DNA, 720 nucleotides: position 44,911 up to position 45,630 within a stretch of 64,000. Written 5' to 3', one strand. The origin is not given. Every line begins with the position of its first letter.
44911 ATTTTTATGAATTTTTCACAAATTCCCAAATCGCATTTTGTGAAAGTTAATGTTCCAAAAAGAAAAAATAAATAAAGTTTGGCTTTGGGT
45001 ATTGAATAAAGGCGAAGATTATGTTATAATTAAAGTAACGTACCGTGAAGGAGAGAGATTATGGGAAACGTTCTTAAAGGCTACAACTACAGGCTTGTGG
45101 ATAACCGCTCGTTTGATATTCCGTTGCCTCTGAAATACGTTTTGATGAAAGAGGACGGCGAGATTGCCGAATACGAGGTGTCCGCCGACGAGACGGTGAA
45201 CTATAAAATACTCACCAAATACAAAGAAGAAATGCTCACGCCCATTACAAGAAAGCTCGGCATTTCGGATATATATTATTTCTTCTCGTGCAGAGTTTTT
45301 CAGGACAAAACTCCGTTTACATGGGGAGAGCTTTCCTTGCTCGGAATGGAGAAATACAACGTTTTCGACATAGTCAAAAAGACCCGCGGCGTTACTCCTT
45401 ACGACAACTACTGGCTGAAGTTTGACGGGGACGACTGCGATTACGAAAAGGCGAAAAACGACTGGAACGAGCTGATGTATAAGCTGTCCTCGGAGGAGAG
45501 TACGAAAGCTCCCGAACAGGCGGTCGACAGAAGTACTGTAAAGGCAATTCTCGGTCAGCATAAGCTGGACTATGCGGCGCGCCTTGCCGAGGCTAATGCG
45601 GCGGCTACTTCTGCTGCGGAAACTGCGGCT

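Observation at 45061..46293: Protein with six tandem FliM-N-like (CheY-P-binding-type) peptides fused to a HipA-N-like domain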

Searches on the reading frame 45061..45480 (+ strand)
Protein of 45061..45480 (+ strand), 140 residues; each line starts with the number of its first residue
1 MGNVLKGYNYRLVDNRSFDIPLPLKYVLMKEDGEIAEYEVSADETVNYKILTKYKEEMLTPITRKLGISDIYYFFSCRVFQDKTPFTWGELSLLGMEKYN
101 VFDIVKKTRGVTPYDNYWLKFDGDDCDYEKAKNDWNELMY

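Call 31: search_solved_structures(query=A2, max_evalue=10, show_alignments=3)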
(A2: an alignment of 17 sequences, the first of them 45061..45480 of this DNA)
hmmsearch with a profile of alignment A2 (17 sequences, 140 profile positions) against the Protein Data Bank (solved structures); distinct sequences matched with E-value up to 10: 4.
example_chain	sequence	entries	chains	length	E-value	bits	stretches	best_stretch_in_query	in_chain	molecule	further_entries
5zke_B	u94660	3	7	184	0.24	14.2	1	24-73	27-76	Aminoacyl tRNA Synthetase Complex-Interacting Multifunctional Protein p43 | Aminoacyl-tRNA synthetase-interacting multifunctional protein p43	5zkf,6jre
1u8b_A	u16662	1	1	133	1.6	11.6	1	76-113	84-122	Ada polyprotein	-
1zgw_A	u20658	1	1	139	1.7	11.4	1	76-113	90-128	Ada polyprotein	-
1wpk_A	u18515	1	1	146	1.9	11.3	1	76-113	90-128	ADA regulatory protein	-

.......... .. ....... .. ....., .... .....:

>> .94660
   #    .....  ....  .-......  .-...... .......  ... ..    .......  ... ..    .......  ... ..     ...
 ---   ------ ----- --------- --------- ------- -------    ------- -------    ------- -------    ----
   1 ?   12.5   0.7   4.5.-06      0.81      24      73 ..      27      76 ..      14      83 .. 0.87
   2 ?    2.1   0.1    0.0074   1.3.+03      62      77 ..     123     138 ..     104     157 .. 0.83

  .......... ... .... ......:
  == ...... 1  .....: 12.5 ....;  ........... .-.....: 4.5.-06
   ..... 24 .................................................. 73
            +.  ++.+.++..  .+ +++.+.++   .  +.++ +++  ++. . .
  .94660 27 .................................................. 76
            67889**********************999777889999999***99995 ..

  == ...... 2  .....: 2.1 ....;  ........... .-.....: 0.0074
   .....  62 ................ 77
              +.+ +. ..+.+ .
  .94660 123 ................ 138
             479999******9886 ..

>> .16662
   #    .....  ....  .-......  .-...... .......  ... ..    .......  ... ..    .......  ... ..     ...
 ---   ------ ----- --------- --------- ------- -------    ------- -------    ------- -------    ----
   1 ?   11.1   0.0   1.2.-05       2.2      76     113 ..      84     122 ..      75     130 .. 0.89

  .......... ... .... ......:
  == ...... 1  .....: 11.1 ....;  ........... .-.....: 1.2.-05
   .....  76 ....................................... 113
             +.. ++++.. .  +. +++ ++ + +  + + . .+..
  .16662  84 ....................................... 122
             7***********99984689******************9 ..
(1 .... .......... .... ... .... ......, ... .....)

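Call 34: find_related_loci(query=A3, collection=genome_contigs, flank=10000)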
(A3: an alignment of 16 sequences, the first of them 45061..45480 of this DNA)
Query A3 (140 aa) in genome_contigs; peptide patterns used: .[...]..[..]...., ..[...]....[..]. (x = any residue, [..] = any of these).
127 stretches matched a pattern; 81 encode a relative of the query (tblastn E <= 1e-3); the best 80 are kept; 78 distinct loci.
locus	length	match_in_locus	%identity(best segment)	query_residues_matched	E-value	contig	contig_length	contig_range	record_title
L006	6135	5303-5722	95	1-140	5e-91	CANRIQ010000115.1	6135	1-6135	MAG: uncultured Clostridia bacterium isolate Lapin-019__bin28 genome assembly, contig: Lapin-019__NODE_8097_length_6135_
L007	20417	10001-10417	74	1-139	9e-73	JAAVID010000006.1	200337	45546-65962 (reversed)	MAG: Oscillospiraceae bacterium isolate Mgla_MAG_17-bin_5-ref_0 c_000000018484, whole genome shotgun sequence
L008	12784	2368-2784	76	1-139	2e-72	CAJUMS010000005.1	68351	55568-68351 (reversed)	MAG TPA_asm: uncultured Oscillospiraceae bacterium isolate MGBC157433 genome assembly, contig: MGBC157433.5, whole genom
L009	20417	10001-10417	76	1-139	2e-72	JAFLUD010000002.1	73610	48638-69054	MAG: Oscillospiraceae bacterium isolate HAN070 Seq2, whole genome shotgun sequence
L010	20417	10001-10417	74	1-139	1e-72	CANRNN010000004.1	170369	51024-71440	MAG: uncultured Clostridia bacterium isolate Lapin-021__bin59 genome assembly, contig: Lapin-021__NODE_66_length_170369_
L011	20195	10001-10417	73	1-139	1e-71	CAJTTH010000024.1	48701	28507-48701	MAG TPA_asm: uncultured Oscillospiraceae bacterium isolate MGBC113373 genome assembly, contig: MGBC113373.24, whole geno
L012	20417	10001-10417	73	1-139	2e-71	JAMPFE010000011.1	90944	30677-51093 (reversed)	MAG: Lachnospiraceae bacterium isolate NALB_7861_16 Scaffold_#11__SCF_011__90844_bp, whole genome shotgun sequence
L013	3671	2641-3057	73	1-139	4e-71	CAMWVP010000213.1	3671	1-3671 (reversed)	MAG TPA_asm: uncultured Clostridia bacterium isolate SRR14411330_bin.1_metawrap_v1.3_MAG genome assembly, contig: NODE.1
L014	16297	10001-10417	74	1-139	2e-70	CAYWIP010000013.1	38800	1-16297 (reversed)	MAG TPA_asm: uncultured Ruminococcus sp. isolate SRP287540_co1_257 genome assembly, contig: NODE_1007_length_38800_cov_1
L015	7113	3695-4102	68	4-139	2e-69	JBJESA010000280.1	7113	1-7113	MAG: Oscillospiraceae bacterium isolate LOHA10_bin.016 NODE_6069_length_7113_cov_7.528053, whole genome shotgun sequence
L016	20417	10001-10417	70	1-139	3e-69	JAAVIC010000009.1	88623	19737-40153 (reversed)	MAG: Oscillospiraceae bacterium isolate Mgla_MAG_34-bin_10 c_000000064413, whole genome shotgun sequence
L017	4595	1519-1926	66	4-139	3e-68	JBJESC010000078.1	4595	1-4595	MAG: Oscillospiraceae bacterium isolate PUUB39_bin.023 NODE_16139_length_4595_cov_6.847797, whole genome shotgun sequenc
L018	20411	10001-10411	69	4-139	5e-68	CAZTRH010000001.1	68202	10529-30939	MAG TPA_asm: uncultured Ruminococcus sp. isolate SRP350583_co3_355 genome assembly, contig: NODE_320_length_68202_cov_15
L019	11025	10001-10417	68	1-139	2e-66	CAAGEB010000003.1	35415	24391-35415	MAG TPA_asm: Ruminococcaceae bacterium, isolate HGM13246, WGS project CAAGEB010000000 data, contig: SRS476152_71_k119_13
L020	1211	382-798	68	1-139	2e-70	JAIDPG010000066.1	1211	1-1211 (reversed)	MAG: Oscillospiraceae bacterium isolate SC0353_S20_3 SC0353_S20_3_contig_66, whole genome shotgun sequence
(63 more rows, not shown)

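Call 39: search_protein_representatives(alignment_id=A3)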
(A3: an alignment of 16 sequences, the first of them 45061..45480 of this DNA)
Query: 16 sequences, 140 profile positions. Proteins with E-value up to 0.001 (for the whole library): 295; up to 1e-10: 48; up to 1e-30: 29. The best 150 are listed.
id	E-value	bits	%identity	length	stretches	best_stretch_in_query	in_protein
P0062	2.1e-70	251.0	-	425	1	1-139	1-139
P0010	4.0e-69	246.9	-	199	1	1-139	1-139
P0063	9.4e-69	245.7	-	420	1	1-139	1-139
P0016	1.7e-68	244.9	-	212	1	1-139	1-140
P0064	1.9e-68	244.7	-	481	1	4-139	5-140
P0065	6.7e-67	239.7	-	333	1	1-140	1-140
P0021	2.8e-66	237.7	-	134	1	1-133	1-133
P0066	1.9e-65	235.0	-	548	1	1-139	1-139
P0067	2.0e-65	234.9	-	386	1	3-139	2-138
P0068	4.2e-65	233.8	-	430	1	1-139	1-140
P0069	5.5e-64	230.2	-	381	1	1-136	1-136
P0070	6.0e-64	230.1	-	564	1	1-139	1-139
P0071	3.7e-63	227.5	-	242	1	1-138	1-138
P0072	5.1e-63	227.1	-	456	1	1-138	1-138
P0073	6.1e-63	226.8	-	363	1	1-139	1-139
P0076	3.9e-42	159.4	-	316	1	3-138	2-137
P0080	3.6e-36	140.1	-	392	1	3-138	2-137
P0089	5.8e-29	116.7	-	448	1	3-138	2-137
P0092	2.1e-28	114.9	-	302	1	3-134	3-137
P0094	6.3e-27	110.2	-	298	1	1-138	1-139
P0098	6.0e-16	74.6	-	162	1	3-138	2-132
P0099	1.6e-14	70.0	-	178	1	1-134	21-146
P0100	3.4e-11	59.2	-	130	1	23-133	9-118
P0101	3.5e-11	59.1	-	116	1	24-131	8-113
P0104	1.2e-10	57.4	-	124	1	24-130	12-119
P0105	1.2e-10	57.4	-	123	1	24-133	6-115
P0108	3.8e-10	55.8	-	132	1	25-137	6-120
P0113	6.5e-10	55.0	-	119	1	23-131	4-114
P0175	1.9e-06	43.8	-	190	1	26-131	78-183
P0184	2.6e-06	43.4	-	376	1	65-137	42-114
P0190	3.3e-06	43.0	-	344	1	28-131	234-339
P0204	5.1e-06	42.4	-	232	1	24-131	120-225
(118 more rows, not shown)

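Call 40: search_protein_families(library=pfam, proteins=[P0100, P0101, P0104, P0105, P0108, P0113, P0175, P0184, P0190, P0204], max_evalue=0.01)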
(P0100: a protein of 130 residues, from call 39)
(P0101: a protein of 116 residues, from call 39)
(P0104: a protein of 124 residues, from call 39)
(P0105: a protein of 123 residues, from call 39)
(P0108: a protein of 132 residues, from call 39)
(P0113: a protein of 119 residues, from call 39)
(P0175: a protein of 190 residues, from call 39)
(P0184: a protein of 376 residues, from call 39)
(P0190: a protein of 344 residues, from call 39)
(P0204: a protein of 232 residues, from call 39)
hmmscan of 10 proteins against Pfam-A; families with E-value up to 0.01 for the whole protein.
P0100 (130 aa): 0 families

P0101 (116 aa): 0 families

P0104 (124 aa): 0 families

P0105 (123 aa): 0 families

P0108 (132 aa): 0 families

P0113 (119 aa): 0 families

P0175 (190 aa): 1 family
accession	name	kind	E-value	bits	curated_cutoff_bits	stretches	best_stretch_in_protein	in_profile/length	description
PF08565.17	CDC37_M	-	0.0054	17.2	25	1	2-74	5-78/113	Cdc37 Hsp90 binding domain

P0184 (376 aa): 1 family
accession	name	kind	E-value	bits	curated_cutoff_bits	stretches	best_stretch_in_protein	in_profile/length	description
PF07804.18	HipA_C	-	0.0076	16.4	30.5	0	234-276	117-158/213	HipA-like C-terminal domain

P0190 (344 aa): 0 families

P0204 (232 aa): 0 families

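Call 42: find_encoding_contigs(protein=P0101, flank=4000, max_places=4)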
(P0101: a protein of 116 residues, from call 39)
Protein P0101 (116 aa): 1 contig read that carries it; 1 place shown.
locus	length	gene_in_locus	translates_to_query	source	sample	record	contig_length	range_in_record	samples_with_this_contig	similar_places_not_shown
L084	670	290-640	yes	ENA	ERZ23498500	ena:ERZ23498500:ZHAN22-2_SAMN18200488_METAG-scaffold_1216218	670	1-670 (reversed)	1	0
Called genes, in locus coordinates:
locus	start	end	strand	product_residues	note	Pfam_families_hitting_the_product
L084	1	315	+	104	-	?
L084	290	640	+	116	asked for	-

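Call 43: find_encoding_contigs(protein=P0104, flank=4000, max_places=4)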
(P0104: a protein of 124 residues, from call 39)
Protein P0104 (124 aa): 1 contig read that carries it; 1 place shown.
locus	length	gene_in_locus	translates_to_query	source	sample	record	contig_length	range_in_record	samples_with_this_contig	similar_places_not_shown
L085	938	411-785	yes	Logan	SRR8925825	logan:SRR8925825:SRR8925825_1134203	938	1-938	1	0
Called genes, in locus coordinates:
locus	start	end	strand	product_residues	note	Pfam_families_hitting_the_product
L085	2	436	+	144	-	?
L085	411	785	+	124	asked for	-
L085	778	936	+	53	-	?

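Call 52: find_encoding_contigs(protein=P0089, flank=8000, max_places=3)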
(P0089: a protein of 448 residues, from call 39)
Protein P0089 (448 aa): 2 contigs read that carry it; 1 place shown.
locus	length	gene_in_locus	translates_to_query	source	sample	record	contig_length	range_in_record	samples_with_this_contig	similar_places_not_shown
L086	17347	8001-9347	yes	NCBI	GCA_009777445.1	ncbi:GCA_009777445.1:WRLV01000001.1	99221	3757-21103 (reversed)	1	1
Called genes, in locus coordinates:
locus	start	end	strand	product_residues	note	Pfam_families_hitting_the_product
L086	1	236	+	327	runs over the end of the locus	PF02562:PhoH, PF13245:AAA_19 (weak), PF13604:AAA_30 (weak)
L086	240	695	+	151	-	PF02130:YbeY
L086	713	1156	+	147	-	PF01219:DAGK_prokar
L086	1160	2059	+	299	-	PF00009:GTP_EFTU (faint), PF00350:Dynamin_N (weak), PF01926:MMR_HSR1, PF02421:FeoB_N, PF03193:RsgA_GTPase (faint), PF07650:KH_2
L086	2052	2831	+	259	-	PF11967:RecO_N, PF02565:RecO_C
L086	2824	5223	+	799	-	PF00488:MutS_V, PF20297:MSSS, PF01713:Smr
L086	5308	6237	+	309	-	PF01297:ZnuA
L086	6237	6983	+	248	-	PF00005:ABC_tran, PF02463:SMC_N (weak), PF13304:AAA_21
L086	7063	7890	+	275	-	PF00950:ABC-3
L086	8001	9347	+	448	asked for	-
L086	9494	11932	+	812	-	PF02190:LON_substr_bdg, PF00004:AAA, PF07728:AAA_5, PF22667:Lon_lid, PF05362:Lon_C, PF13541:ChlI (weak)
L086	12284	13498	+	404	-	PF00579:tRNA-synt_1b, PF22421:SYY_C-terminal, PF01479:S4 (weak)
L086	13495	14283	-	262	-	PF04055:Radical_SAM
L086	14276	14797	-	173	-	PF01871:AMMECR1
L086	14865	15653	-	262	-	PF02900:LigB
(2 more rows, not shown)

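Call 53: find_encoding_contigs(protein=P0080, flank=8000, max_places=3)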
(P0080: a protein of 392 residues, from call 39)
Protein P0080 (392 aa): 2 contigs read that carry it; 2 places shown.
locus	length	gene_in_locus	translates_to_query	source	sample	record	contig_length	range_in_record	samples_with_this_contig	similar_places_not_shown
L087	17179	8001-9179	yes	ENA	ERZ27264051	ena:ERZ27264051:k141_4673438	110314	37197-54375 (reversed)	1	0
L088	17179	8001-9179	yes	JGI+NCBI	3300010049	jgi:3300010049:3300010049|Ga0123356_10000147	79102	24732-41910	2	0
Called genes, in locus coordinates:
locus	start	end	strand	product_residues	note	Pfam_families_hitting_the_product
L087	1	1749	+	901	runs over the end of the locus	PF08448:PAS_4 (weak), PF00512:HisKA, PF02518:HATPase_c, PF00072:Response_reg, PF01627:Hpt (weak)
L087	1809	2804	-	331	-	PF14804:Jag_N (weak), PF13083:KH_KhpA-B, PF01424:R3H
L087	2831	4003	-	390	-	PF02096:60KD_IMP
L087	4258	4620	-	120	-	PF00825:Ribonuclease_P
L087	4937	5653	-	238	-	-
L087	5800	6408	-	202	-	PF04055:Radical_SAM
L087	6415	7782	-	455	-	PF00285:Citrate_synt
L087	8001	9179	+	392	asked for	-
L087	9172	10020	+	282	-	PF00149:Metallophos, PF12850:Metallophos_2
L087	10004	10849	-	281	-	PF00669:Flagellin_N, PF00700:Flagellin_C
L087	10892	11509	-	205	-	PF00730:HhH-GPD, PF00633:HHH (weak)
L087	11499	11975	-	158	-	PF02677:QueH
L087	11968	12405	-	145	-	-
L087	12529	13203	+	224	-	PF12844:HTH_19, PF13560:HTH_31, PF01381:HTH_3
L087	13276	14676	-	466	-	PF01943:Polysacc_synt, PF13440:Polysacc_synt_3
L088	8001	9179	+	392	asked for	-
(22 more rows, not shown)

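Call 54: list_cluster_members(proteins=[P0089, P0092, P0094, P0076, P0098, P0099, P0100, P0105, P0184, P0190])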
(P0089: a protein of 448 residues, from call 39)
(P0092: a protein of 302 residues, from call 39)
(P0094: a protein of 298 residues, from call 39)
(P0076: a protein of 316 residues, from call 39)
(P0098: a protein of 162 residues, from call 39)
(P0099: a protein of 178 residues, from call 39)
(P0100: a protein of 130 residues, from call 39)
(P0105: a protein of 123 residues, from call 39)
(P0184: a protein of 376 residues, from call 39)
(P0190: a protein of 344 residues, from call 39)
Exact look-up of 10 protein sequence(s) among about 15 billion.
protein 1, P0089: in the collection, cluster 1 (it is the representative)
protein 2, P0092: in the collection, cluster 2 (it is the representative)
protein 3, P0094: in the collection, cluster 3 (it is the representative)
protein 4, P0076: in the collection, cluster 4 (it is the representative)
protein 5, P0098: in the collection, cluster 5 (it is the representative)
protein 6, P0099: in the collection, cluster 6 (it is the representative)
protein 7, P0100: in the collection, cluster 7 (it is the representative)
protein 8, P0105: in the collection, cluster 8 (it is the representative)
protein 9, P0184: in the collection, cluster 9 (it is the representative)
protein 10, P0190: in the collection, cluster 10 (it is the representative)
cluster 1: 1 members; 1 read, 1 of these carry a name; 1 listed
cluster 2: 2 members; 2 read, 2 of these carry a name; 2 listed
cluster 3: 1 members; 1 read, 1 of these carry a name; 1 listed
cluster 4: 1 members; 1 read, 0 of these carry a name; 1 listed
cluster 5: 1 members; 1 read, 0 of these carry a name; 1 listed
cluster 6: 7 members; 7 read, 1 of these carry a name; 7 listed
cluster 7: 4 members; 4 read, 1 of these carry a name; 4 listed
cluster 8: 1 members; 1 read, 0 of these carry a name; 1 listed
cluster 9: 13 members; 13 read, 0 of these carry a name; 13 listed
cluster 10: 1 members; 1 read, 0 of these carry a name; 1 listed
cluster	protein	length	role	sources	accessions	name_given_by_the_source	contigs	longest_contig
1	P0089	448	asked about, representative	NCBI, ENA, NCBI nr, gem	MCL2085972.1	MAG: hypothetical protein FWH05_00055 [Oscillospiraceae bacterium] | hypothetical protein [Oscillospiraceae bacterium]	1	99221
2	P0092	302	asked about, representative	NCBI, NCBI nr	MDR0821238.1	MAG: hypothetical protein LBN40_02075 [Oscillospiraceae bacterium] | hypothetical protein [Oscillospiraceae bacterium]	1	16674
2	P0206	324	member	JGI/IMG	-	hypothetical protein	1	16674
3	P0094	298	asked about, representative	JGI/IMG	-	hypothetical protein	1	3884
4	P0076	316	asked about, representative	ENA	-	-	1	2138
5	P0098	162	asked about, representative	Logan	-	-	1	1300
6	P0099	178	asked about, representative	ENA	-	-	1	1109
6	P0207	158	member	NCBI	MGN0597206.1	MAG: hypothetical protein ACI4J1_07760 [Ruminiclostridium sp.]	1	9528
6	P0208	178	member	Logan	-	-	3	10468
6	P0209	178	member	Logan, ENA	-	-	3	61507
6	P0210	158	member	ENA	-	-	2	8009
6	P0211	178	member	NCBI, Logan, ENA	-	-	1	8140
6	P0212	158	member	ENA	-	-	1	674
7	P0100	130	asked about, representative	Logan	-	-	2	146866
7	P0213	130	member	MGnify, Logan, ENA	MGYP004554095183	CR=1 FL=1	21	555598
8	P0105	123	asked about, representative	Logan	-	-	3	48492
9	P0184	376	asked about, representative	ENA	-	-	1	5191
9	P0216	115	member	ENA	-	-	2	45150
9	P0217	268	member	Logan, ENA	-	-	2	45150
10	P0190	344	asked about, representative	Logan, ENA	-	-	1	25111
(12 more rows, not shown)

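Call 56: search_solved_structures(query=A4, max_evalue=10, show_alignments=3)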
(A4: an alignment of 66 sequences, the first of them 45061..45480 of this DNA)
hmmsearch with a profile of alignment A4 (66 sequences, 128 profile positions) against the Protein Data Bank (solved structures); distinct sequences matched with E-value up to 10: 0.

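Call 57: search_protein_families(library=pfam, alignment_id=A4, max_evalue=0.1)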
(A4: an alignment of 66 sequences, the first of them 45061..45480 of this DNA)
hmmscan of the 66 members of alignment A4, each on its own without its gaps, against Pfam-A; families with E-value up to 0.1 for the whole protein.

A. member 1, window:45061-45480:+ (140 aa): 0 families

B. families by the number of members that match (of 66 scanned): 15 families
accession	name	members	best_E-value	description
PF20330.3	DUF6625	1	0.00082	Family of unknown function (DUF6625)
PF23316.1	Ig_DLEC1_6th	1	0.026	DLEC1 sixth Ig-like domain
PF01103.29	Omp85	1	0.029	Omp85 superfamily domain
PF18937.5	DUF5685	1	0.041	Family of unknown function (DUF5685)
PF21057.2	Hikeshi-like_C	1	0.042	Hikeshi-like, C-terminal domain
PF17132.9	Glyco_hydro_106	1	0.047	alpha-L-rhamnosidase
PF03078.20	ATHILA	1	0.049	ATHILA ORF-1 family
PF11526.13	Pfc11_Clp1_ID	1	0.051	Pcf11, Clp1-interaction domain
PF13897.11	GOLD_2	1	0.059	Golgi-dynamics membrane-trafficking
PF20648.2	DUF6809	1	0.063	Family of unknown function (DUF6809)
PF12847.13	Methyltransf_18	1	0.064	Methyltransferase domain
PF06855.17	YozE_SAM_like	1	0.064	YozE SAM-like fold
PF03930.20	Flp_N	1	0.066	Recombinase Flp protein N-terminus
PF19570.5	DUF6088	1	0.079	Family of unknown function (DUF6088)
PF07952.17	Toxin_trans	1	0.098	Clostridium neurotoxin, Translocation domain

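Call 58: search_solved_structures(query=P0184, max_evalue=10, show_alignments=2)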
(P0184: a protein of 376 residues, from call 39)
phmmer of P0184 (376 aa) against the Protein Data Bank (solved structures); distinct sequences matched with E-value up to 10: 4.
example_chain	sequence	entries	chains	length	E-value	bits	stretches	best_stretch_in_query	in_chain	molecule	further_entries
5dly_A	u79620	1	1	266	0.17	14.3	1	87-167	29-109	plantazolicin methyltransferase BamL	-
4kvz_A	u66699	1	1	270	0.17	14.2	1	87-167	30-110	BamL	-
5dm0_A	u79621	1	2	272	0.17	14.2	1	87-167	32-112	plantazolicin methyltransferase BamL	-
9n2y_A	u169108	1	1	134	0.33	13.3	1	152-232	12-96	LM1843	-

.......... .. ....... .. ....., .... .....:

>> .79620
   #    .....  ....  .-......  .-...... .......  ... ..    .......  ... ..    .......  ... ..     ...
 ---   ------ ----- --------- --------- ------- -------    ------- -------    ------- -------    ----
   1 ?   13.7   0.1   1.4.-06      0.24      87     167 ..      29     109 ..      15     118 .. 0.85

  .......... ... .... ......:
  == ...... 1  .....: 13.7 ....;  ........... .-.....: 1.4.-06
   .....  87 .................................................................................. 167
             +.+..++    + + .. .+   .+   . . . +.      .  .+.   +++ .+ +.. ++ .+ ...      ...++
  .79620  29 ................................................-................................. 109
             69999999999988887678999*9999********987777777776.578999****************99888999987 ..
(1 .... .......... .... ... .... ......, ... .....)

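Call 59: search_protein_families(library=ncbifam, proteins=[P0184, P0217, P0216, P0100], max_evalue=1)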
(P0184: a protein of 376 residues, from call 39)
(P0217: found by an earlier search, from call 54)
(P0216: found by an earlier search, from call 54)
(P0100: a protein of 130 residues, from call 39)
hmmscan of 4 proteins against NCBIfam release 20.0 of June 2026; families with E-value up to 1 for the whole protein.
P0184 (376 aa): 1 family
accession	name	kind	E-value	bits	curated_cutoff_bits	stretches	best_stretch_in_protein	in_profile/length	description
NF007297.0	PRK09775.1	equivalog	0.0097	14.7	401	1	191-276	292-368/446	type II toxin-antitoxin system HipA family toxin YjjJ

P0217 (268 aa): 2 families
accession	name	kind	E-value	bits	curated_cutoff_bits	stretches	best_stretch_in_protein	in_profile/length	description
NF007297.0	PRK09775.1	equivalog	0.0052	15.6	401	1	83-168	292-368/446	type II toxin-antitoxin system HipA family toxin YjjJ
NF011583.0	PRK15007.1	subfamily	0.17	11.2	358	1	109-160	134-183/243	arginine ABC transporter substrate-binding protein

P0216 (115 aa): 0 families

P0100 (130 aa): 0 families

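Call 83: find_homologous_proteins(query=P0184, max_evalue=0.00001)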
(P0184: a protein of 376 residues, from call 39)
Query P0184 (376 aa): 10 proteins with E <= 0.00001 among 1799 candidates.
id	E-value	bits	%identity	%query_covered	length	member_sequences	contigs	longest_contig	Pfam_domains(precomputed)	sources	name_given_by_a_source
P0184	5.9e-254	860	100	100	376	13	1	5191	-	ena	-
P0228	2.9e-71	259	51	63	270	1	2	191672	-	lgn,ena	-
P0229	1.7e-49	187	42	65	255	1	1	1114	-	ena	-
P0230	7.7e-49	185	41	63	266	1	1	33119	-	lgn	-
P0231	8.9e-42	162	40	64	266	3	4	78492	-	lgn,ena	-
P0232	8.8e-41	158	37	66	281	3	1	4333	-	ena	-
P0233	2.5e-38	150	40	66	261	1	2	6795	-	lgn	-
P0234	1.1e-37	148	41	55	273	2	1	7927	PF07804.19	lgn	-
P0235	9.4e-34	135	39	61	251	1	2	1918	PF07804.19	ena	-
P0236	4.9e-29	120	38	59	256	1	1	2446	-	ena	-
